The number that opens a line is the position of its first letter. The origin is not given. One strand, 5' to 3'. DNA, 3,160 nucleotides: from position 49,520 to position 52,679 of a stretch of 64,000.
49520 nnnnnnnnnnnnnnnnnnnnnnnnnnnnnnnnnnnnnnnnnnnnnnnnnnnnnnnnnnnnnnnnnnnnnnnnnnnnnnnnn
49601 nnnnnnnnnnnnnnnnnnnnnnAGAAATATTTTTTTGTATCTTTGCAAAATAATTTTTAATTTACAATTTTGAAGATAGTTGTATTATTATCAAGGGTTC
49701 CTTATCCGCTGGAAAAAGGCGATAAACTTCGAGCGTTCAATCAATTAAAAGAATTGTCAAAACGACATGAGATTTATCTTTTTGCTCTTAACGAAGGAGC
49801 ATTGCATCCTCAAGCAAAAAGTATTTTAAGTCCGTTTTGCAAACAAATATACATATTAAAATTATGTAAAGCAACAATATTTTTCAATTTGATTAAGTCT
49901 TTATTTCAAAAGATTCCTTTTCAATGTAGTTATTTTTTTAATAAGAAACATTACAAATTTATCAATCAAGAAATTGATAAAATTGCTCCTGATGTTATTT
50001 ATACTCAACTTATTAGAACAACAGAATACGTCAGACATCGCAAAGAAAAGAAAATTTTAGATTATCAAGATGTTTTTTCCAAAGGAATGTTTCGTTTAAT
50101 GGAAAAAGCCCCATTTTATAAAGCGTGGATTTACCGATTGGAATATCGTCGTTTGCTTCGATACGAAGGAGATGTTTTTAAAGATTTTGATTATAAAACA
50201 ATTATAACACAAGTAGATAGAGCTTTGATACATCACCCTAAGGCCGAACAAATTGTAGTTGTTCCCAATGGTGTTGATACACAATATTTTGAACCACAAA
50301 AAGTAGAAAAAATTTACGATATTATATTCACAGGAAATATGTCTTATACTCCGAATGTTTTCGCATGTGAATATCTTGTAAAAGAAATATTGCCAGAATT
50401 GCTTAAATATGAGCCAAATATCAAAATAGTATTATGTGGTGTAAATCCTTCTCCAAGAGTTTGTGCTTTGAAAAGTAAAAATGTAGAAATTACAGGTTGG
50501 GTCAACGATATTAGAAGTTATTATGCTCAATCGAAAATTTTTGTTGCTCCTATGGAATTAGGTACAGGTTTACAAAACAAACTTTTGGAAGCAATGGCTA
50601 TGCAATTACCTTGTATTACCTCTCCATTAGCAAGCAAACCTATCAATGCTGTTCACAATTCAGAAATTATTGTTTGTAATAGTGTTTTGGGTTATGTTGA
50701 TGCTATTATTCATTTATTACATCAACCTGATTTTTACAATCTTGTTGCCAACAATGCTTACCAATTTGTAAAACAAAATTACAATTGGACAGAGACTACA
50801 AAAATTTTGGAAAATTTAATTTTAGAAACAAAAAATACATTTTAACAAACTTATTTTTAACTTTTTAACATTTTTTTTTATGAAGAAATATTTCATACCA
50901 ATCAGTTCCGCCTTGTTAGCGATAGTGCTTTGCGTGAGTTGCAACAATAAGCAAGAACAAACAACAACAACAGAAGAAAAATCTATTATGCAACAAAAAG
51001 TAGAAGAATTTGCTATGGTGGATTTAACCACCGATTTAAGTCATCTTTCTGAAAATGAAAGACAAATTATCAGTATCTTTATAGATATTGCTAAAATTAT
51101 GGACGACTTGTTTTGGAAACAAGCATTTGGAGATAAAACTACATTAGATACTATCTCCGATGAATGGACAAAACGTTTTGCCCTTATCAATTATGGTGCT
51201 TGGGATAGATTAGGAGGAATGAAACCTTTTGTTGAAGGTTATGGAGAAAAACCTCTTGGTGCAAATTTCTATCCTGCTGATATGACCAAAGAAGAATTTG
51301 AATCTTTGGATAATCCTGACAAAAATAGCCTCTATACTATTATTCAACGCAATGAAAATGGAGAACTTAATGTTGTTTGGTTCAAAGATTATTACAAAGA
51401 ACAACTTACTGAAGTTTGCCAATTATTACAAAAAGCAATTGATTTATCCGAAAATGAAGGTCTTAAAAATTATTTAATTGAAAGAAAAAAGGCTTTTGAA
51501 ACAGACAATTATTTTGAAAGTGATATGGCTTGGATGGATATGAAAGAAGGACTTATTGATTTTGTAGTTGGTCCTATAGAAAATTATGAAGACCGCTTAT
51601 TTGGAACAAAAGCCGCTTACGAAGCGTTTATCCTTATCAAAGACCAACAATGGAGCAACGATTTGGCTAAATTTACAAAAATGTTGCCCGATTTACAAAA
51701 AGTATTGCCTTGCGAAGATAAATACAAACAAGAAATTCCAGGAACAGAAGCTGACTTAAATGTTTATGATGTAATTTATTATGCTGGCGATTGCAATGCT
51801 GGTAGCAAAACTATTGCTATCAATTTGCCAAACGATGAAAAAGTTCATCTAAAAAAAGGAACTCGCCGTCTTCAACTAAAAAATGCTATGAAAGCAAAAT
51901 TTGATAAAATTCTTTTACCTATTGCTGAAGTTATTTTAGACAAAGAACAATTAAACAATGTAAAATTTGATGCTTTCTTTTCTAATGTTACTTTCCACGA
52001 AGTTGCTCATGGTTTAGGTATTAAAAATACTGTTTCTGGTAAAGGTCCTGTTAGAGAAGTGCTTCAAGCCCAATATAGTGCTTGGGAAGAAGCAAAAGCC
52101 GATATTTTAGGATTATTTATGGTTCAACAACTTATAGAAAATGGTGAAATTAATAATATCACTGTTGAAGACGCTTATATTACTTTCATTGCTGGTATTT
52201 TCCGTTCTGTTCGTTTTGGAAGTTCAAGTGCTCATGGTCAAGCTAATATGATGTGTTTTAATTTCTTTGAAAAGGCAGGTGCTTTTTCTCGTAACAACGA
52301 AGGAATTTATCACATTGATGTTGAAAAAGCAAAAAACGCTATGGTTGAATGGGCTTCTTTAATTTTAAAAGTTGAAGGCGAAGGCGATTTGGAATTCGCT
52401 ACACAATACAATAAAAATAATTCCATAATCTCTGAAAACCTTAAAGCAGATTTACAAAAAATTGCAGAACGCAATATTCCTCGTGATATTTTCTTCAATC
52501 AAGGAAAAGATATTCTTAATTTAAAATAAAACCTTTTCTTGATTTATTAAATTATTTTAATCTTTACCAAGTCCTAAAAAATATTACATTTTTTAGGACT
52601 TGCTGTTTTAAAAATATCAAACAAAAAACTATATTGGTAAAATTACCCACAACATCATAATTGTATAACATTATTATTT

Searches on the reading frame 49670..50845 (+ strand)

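Call 80: search_protein_families(library=pfam, proteins=[window:49670-50845:+], max_evalue=0.01)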
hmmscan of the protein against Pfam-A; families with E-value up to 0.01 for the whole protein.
window:49670-50845:+ (391 aa): 4 families
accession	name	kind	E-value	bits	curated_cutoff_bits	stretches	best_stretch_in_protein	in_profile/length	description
PF13692.12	Glyco_trans_1_4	-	1.6e-24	87.2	27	1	217-351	3-141/142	Glycosyl transferases group 1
PF00534.26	Glycos_transf_1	-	7e-12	45.7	26.4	1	213-365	13-171/172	Glycosyl transferases group 1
PF13524.12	Glyco_trans_1_2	-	1.4e-06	28.7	25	1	244-376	9-138/144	Glycosyl transferase-like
PF13439.12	Glyco_transf_4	-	0.00073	20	28.5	1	24-205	10-169/170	Glycosyltransferase Family 4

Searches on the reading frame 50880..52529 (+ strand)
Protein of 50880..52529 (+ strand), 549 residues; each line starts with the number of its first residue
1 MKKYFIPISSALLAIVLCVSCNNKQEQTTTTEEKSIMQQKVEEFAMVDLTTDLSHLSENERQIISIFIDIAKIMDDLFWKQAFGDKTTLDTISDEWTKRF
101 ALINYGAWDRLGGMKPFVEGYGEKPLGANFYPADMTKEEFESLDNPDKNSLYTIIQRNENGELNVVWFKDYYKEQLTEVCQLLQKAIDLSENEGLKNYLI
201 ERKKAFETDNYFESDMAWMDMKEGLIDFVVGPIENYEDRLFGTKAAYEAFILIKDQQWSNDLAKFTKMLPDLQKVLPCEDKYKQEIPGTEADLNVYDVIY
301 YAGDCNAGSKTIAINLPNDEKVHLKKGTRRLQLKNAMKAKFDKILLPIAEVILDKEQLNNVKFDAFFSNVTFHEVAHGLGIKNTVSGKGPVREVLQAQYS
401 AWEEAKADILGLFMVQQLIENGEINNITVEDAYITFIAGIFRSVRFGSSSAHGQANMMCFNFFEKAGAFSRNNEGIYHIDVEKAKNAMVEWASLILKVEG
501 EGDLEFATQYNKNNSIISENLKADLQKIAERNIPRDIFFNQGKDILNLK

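Call 80: search_protein_families(library=pfam, proteins=[window:50880-52529:+], max_evalue=0.01)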
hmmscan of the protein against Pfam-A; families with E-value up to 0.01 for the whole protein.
window:50880-52529:+ (549 aa): 1 family
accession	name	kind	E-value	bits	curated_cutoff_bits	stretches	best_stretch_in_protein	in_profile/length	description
PF03571.21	Peptidase_M49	-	1.5e-19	70.3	21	1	163-380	92-306/548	Peptidase family M49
